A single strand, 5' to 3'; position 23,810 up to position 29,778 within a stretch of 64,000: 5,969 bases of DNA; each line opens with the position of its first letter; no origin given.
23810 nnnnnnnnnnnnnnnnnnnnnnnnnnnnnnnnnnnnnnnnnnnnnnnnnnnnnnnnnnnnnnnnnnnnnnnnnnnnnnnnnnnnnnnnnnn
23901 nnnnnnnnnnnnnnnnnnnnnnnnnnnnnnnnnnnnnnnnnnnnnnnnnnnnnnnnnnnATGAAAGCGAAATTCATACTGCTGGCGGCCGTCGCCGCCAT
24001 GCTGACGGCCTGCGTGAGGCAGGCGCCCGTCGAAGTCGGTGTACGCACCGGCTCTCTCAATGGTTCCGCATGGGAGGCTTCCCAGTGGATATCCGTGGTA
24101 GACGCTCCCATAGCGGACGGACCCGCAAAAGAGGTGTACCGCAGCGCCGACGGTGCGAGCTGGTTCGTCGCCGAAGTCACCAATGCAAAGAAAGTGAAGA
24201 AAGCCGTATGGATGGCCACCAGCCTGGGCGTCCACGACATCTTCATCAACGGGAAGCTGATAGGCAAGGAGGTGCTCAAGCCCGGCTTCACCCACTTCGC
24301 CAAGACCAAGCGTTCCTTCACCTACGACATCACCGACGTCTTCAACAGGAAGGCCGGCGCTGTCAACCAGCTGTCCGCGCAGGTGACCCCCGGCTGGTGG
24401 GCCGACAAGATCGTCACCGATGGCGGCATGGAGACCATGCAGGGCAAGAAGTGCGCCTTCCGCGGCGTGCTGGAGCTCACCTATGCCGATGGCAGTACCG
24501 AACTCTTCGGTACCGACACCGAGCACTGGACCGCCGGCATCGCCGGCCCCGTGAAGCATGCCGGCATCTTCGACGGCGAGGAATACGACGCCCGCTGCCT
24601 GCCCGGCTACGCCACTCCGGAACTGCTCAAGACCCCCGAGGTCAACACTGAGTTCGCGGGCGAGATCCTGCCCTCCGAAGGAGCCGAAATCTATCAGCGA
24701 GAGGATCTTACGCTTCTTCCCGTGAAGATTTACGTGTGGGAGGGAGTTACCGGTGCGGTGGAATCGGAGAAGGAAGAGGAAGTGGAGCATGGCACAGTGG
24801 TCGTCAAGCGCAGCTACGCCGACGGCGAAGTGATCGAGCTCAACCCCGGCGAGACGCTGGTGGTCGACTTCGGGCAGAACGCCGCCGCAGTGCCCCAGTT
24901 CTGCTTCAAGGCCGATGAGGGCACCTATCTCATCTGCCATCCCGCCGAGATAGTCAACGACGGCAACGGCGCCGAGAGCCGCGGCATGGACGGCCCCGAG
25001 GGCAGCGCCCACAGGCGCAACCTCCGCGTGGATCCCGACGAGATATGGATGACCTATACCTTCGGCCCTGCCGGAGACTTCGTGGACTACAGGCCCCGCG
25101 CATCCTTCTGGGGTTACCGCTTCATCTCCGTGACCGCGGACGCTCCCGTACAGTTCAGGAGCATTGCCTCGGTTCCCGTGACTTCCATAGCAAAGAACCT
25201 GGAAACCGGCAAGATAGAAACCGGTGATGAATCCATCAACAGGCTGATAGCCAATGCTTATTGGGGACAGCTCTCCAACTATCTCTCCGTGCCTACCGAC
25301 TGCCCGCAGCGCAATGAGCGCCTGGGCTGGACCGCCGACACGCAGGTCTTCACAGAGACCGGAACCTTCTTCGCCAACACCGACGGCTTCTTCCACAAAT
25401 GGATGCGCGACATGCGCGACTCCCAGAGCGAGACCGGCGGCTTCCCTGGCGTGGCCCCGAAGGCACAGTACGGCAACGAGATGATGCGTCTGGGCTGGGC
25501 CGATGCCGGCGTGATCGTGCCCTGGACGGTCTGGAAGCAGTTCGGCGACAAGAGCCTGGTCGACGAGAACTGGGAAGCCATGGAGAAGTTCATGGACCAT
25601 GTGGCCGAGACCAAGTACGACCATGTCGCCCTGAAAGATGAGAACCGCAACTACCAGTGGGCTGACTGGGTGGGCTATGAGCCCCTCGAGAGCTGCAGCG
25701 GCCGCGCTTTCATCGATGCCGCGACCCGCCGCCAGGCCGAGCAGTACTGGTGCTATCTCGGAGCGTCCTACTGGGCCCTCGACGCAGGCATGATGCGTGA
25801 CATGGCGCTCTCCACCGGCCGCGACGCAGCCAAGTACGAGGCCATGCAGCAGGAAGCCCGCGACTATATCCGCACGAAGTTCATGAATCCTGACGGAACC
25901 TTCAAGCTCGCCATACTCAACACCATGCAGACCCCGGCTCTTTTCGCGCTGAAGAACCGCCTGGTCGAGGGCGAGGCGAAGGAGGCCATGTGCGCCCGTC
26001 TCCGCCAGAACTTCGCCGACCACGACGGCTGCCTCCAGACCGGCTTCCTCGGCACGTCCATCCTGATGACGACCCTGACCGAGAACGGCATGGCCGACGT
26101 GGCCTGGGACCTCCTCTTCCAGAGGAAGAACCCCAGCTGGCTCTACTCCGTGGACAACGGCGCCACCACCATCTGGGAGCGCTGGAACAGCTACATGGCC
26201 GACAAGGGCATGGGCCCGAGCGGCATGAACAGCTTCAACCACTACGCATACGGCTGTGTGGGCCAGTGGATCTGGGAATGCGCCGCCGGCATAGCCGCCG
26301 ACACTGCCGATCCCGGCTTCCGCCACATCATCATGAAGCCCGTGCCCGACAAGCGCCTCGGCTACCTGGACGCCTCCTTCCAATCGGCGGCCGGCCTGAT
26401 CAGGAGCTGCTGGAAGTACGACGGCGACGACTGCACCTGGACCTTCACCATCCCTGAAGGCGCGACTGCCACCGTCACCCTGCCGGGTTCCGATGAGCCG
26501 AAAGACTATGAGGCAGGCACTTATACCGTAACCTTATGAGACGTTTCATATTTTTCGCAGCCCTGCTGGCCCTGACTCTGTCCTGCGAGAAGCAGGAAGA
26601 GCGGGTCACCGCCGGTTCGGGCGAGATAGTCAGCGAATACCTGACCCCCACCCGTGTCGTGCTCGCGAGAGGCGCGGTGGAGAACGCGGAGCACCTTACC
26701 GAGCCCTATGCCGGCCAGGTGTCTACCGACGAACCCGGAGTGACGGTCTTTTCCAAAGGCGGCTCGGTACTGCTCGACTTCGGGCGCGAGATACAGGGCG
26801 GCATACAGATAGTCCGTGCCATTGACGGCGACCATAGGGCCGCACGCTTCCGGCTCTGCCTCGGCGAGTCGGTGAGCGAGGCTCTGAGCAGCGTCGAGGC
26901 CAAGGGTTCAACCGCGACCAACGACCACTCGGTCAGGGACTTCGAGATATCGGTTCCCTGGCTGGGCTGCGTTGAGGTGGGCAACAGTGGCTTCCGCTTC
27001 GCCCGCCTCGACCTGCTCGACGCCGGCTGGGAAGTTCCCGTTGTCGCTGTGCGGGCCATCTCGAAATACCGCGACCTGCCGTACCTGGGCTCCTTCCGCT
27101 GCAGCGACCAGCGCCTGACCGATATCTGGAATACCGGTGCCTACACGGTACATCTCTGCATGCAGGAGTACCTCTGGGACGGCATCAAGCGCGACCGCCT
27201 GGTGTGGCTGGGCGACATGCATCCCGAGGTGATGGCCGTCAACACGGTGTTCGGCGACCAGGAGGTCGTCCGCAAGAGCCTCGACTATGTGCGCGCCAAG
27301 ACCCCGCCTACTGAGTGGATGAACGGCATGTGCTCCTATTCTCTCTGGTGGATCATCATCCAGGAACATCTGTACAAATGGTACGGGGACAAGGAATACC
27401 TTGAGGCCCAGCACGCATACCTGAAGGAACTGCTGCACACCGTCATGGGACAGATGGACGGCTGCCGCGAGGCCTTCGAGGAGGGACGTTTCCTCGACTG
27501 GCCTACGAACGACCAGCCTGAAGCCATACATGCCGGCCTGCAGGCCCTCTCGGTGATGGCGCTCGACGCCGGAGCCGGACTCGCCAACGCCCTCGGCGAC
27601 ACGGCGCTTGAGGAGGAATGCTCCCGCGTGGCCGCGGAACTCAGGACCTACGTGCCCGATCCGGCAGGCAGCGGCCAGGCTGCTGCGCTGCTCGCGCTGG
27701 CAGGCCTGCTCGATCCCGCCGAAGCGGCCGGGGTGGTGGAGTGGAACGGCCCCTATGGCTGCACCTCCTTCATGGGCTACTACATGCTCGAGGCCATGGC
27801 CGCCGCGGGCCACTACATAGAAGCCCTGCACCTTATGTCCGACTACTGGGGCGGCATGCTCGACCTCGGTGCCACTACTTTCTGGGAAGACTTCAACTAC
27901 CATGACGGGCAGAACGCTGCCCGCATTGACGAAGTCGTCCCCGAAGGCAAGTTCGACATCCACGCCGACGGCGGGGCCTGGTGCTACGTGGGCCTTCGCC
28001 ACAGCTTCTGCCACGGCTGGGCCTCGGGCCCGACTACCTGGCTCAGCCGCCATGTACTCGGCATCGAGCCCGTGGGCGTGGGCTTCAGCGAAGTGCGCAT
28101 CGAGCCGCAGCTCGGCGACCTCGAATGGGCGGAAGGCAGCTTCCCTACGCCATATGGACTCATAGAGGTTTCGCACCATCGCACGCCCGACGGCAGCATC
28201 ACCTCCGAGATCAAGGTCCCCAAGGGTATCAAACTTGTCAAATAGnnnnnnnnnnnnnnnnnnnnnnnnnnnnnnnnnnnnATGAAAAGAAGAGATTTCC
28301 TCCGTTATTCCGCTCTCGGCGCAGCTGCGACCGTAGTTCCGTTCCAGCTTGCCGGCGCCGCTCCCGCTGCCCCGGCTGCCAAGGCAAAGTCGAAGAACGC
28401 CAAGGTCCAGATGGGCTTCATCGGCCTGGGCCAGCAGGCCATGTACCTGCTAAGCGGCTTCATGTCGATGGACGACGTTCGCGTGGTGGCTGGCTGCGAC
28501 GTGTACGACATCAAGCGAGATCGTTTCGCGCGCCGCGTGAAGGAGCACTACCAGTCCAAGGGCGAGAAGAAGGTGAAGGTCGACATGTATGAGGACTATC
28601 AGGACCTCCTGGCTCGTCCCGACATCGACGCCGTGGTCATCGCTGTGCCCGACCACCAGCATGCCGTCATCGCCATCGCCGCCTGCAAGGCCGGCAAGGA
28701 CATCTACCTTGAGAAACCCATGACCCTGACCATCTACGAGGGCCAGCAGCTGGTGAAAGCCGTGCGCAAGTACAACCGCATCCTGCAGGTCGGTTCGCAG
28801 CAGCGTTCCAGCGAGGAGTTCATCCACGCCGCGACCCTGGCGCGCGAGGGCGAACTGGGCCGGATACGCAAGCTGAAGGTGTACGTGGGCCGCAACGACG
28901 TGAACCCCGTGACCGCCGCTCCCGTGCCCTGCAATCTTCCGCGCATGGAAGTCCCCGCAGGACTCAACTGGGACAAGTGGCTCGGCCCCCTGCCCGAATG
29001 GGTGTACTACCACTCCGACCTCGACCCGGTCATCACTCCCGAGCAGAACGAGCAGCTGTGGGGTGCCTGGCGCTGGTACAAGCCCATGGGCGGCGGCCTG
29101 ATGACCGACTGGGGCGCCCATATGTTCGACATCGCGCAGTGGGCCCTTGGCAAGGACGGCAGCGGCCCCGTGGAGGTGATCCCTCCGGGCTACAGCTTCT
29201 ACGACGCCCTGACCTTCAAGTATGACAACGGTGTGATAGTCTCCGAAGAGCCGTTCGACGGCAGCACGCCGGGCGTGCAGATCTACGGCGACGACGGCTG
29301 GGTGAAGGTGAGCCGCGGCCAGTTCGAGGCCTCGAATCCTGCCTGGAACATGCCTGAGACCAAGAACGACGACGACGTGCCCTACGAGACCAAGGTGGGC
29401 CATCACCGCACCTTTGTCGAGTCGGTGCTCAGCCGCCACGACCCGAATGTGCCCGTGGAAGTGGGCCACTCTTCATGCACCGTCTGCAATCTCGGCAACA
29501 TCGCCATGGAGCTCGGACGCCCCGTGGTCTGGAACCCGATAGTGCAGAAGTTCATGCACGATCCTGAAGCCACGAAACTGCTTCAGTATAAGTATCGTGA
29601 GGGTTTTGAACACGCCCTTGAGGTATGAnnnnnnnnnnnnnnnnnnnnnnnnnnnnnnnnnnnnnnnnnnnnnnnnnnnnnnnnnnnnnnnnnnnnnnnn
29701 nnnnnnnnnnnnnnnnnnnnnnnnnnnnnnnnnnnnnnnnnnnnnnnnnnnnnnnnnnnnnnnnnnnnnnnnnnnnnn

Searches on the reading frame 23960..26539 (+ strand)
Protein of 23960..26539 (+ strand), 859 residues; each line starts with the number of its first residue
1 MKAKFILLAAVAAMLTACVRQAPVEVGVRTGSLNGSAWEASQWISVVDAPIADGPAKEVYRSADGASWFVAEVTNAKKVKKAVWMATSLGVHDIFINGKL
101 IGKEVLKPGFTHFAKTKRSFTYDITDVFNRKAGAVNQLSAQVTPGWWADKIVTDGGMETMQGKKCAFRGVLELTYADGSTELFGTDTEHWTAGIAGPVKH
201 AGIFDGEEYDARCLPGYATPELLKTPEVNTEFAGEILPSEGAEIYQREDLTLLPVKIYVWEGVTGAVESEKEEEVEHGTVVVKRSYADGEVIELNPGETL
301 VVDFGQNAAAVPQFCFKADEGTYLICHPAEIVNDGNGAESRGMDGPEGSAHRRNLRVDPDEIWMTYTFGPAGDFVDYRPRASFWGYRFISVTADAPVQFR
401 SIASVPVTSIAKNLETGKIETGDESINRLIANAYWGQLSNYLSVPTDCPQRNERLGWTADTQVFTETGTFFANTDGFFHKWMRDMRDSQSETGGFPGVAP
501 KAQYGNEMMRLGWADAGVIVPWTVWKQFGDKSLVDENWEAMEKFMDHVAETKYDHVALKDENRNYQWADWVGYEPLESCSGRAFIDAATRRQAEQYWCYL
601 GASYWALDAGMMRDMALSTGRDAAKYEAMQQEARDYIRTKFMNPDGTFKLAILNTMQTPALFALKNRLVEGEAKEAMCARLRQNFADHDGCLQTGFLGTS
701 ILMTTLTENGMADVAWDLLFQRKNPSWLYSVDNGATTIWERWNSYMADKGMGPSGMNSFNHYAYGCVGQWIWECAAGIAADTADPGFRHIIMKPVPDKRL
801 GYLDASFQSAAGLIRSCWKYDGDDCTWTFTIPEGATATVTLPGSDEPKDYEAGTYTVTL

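Call 9: search_protein_families(library=pfam, proteins=[window:23960-26539:+], max_evalue=0.0001)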
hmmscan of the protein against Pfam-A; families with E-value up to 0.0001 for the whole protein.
window:23960-26539:+ (859 aa): 4 families
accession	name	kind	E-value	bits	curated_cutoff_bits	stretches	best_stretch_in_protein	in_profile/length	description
PF17389.8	Bac_rhamnosid6H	-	1.5e-92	311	24.5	1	415-773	2-337/339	Bacterial alpha-L-rhamnosidase 6 hairpin glycosidase domain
PF08531.16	Bac_rhamnosid_N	-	2.6e-30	105.9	25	1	77-223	1-143/172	Alpha-L-rhamnosidase N-terminal domain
PF17390.7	Bac_rhamnosid_C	-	5.1e-16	58.7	22.1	1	782-848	4-70/78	Bacterial alpha-L-rhamnosidase C-terminal domain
PF05592.18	Bac_rhamnosid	-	1.4e-08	35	22.2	1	297-394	5-87/102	Bacterial alpha-L-rhamnosidase concanavalin-like domain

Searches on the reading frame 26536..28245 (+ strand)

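Call 9: search_protein_families(library=pfam, proteins=[window:26536-28245:+], max_evalue=0.0001)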
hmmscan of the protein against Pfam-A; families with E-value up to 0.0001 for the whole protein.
window:26536-28245:+ (569 aa): 2 families
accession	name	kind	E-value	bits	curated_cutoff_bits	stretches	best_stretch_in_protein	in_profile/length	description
PF17389.8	Bac_rhamnosid6H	-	2.2e-18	67.1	24.5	1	184-507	3-339/339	Bacterial alpha-L-rhamnosidase 6 hairpin glycosidase domain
PF17390.7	Bac_rhamnosid_C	-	3.6e-11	43.2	22.1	1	509-565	1-57/78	Bacterial alpha-L-rhamnosidase C-terminal domain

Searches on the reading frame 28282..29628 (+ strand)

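Call 9: search_protein_families(library=pfam, proteins=[window:28282-29628:+], max_evalue=0.0001)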
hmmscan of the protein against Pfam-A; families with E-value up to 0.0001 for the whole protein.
window:28282-29628:+ (448 aa): 3 families
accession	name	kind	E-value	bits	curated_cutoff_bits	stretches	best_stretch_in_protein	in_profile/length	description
PF19051.5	GFO_IDH_MocA_C2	-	2.8e-20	73.3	23.3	1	218-442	42-252/254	Oxidoreductase family, C-terminal alpha/beta domain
PF01408.29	GFO_IDH_MocA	-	9.7e-20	71.9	24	1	44-171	3-119/120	Oxidoreductase family, NAD-binding Rossmann fold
PF22725.1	GFO_IDH_MocA_C3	-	6.9e-08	33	27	1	261-292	33-64/124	GFO/IDH/MocA C-terminal domain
